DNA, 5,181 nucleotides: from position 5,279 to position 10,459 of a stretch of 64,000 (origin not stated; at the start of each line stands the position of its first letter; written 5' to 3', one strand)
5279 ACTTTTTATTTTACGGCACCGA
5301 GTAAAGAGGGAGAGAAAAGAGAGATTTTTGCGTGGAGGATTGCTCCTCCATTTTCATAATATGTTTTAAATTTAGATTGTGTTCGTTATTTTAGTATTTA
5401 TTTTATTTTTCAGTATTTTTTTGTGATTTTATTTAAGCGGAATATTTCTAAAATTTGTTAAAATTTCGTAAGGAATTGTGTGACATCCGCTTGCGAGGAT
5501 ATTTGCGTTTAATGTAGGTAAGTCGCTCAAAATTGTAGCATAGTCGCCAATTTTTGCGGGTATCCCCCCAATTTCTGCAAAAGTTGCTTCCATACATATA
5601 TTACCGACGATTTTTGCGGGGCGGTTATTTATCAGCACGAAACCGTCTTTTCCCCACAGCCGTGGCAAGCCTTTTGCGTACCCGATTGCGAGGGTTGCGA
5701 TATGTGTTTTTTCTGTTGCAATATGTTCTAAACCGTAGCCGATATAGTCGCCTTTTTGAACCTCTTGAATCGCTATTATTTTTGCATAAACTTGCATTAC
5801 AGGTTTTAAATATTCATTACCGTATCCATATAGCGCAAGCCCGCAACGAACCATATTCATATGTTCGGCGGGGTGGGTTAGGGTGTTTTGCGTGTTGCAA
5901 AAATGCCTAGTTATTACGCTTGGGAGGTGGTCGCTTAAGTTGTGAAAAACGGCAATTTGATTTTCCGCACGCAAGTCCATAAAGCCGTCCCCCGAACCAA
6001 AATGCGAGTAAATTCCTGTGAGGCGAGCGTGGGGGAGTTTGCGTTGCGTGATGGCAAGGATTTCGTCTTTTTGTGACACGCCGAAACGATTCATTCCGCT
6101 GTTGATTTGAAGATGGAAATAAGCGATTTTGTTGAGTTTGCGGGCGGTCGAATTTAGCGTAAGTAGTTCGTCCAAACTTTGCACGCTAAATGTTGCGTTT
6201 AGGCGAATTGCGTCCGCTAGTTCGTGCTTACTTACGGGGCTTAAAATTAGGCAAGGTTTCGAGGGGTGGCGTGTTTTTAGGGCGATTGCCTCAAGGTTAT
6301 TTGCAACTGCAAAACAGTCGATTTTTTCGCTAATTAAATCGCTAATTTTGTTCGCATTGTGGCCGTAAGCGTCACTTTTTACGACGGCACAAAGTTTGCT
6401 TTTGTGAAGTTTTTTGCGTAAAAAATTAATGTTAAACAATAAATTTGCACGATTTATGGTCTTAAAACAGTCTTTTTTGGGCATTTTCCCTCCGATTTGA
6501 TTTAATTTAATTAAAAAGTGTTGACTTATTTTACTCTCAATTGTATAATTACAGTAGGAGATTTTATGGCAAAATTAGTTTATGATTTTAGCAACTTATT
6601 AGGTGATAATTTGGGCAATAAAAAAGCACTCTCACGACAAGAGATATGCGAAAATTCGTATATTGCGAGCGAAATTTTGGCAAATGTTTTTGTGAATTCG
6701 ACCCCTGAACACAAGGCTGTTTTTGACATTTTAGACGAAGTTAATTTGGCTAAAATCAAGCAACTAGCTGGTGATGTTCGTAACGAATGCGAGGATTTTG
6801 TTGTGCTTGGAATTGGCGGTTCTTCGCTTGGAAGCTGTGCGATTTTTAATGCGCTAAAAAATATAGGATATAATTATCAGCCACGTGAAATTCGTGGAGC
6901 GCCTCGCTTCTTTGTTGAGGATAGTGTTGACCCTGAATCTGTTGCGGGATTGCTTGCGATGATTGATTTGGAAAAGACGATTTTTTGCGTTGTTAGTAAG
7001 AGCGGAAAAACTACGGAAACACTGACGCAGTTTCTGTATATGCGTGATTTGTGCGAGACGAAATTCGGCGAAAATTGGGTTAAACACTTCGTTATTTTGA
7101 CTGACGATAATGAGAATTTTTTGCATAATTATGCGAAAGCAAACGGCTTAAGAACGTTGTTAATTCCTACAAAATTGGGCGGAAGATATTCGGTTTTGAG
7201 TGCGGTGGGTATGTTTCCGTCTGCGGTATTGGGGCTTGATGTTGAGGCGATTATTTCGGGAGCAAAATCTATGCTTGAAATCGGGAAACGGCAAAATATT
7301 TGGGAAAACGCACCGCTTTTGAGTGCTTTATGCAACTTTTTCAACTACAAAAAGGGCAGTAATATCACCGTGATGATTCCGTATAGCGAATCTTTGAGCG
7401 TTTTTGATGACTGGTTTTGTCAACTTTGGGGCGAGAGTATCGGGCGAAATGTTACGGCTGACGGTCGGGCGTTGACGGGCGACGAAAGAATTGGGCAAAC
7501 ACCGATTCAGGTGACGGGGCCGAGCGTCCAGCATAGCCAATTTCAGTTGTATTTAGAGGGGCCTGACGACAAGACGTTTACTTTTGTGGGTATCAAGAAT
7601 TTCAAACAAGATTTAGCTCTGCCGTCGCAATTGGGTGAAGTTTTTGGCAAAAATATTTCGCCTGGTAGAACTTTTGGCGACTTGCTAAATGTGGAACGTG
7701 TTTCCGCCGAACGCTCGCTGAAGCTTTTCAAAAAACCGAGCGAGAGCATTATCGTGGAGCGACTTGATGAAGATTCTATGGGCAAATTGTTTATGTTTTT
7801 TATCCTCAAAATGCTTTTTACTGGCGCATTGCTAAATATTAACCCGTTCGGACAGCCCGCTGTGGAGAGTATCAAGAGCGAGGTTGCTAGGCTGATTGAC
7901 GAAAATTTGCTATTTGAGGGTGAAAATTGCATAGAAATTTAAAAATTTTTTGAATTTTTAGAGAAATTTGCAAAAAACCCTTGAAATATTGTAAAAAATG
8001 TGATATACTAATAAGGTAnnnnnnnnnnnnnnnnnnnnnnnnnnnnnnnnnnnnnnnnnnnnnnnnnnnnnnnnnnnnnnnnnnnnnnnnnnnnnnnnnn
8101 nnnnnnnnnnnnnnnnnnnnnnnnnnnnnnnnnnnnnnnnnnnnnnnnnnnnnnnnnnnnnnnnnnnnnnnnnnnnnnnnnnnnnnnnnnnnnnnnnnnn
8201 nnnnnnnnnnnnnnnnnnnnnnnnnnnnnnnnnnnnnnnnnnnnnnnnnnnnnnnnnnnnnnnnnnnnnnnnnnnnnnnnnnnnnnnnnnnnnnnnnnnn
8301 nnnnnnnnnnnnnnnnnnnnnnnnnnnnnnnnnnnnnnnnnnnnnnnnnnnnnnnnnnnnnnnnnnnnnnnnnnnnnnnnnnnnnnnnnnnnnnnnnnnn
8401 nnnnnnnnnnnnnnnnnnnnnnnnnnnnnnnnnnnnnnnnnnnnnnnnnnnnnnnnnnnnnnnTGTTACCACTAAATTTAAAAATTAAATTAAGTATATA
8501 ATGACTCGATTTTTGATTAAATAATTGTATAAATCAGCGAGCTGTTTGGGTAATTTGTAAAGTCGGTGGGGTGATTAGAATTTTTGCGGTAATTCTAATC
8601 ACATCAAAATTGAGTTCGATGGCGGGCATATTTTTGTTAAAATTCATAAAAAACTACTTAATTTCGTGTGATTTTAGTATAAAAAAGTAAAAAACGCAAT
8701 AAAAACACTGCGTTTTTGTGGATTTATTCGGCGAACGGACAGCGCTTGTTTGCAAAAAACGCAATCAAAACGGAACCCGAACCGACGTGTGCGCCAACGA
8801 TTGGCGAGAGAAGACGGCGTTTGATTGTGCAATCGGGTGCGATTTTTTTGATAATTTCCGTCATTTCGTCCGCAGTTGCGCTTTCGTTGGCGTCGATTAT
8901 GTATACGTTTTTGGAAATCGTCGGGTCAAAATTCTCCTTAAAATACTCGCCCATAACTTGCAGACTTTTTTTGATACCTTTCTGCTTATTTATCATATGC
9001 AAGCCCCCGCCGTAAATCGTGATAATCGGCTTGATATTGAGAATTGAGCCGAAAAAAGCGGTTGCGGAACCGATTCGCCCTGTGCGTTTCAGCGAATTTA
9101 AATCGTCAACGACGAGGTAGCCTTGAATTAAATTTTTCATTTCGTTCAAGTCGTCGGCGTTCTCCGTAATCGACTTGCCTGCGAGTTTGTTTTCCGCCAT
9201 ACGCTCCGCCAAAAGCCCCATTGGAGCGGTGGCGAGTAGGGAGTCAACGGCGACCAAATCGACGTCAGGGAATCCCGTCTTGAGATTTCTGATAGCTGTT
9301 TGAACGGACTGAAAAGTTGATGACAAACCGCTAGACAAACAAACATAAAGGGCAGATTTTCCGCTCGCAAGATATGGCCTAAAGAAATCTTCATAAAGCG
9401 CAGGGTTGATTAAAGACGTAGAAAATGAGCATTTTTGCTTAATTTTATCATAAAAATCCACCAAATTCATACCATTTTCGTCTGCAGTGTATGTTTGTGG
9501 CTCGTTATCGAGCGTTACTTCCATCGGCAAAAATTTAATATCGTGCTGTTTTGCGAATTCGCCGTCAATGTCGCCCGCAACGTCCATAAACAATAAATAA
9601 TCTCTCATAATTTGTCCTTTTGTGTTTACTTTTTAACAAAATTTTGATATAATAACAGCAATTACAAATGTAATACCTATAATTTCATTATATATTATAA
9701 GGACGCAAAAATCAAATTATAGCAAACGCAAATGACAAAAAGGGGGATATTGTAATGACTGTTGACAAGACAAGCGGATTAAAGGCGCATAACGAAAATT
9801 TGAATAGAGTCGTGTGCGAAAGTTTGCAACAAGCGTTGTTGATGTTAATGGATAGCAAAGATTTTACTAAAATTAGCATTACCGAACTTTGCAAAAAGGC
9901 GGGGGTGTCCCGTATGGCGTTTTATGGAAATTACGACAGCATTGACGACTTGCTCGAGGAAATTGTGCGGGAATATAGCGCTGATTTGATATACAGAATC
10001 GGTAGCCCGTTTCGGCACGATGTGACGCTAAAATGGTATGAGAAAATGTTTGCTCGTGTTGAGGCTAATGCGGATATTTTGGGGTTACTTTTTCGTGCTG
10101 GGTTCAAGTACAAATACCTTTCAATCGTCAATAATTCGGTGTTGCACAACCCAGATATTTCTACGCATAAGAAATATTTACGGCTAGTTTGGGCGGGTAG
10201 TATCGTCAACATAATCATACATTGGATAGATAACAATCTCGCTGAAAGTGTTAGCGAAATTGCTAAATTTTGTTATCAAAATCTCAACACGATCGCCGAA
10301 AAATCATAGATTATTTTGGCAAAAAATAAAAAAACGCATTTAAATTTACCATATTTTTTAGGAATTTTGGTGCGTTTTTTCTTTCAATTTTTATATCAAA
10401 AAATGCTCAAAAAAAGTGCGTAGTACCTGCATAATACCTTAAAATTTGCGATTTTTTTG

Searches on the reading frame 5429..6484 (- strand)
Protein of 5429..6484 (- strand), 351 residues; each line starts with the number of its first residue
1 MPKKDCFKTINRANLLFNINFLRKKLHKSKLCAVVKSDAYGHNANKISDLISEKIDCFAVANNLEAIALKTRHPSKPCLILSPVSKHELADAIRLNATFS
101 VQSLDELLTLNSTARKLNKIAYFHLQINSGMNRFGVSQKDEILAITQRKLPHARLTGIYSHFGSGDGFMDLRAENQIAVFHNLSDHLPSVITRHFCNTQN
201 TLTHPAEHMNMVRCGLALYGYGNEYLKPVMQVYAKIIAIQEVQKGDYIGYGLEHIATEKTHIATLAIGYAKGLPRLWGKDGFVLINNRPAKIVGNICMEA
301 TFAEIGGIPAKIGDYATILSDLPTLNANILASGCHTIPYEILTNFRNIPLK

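Call 75: search_protein_families(library=pfam, proteins=[window:5429-6484:-], max_evalue=0.0001)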
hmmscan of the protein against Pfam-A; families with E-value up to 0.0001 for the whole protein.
window:5429-6484:- (351 aa): 2 families
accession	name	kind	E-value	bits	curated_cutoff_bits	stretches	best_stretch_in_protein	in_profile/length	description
PF01168.26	Ala_racemase_N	-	8.5e-51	173.2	24.1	1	10-221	1-218/220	Alanine racemase, N-terminal domain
PF00842.27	Ala_racemase_C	-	1e-29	103.1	25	1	229-346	1-120/127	Alanine racemase, C-terminal domain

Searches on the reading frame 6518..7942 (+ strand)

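Call 75: search_protein_families(library=pfam, proteins=[window:6518-7942:+], max_evalue=0.0001)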
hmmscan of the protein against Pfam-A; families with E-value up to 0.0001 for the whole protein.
window:6518-7942:+ (474 aa): 1 family
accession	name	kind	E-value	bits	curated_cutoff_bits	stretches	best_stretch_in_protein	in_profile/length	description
PF00342.24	PGI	-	1.1e-37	130.2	22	1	82-463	87-468/486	Phosphoglucose isomerase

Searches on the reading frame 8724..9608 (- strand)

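Call 75: search_protein_families(library=pfam, proteins=[window:8724-9608:-], max_evalue=0.0001)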
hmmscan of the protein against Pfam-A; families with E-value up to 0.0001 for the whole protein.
window:8724-9608:- (294 aa): 1 family
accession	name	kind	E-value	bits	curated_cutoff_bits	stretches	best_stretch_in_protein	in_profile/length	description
PF02645.21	DegV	-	1.1e-56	192.6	27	1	9-285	7-278/280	Uncharacterised protein, DegV family COG1307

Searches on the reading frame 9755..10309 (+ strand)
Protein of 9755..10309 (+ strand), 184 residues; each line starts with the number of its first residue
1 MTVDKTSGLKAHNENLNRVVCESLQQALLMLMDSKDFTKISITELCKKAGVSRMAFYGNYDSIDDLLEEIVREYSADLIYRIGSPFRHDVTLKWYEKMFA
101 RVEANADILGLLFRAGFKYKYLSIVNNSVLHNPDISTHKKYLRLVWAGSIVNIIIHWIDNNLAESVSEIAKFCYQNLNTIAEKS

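Call 75: search_protein_families(library=pfam, proteins=[window:9755-10309:+], max_evalue=0.0001)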
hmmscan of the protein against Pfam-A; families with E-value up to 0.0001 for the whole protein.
window:9755-10309:+ (184 aa): 2 families
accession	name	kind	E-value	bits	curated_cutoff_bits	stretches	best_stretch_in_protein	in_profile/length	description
PF00440.29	TetR_N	-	7.5e-06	26.1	24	1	28-70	5-47/47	Bacterial regulatory proteins, tetR family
PF14278.11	TetR_C_8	-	2.8e-05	24.6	26.1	1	94-177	6-101/103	Transcriptional regulator C-terminal region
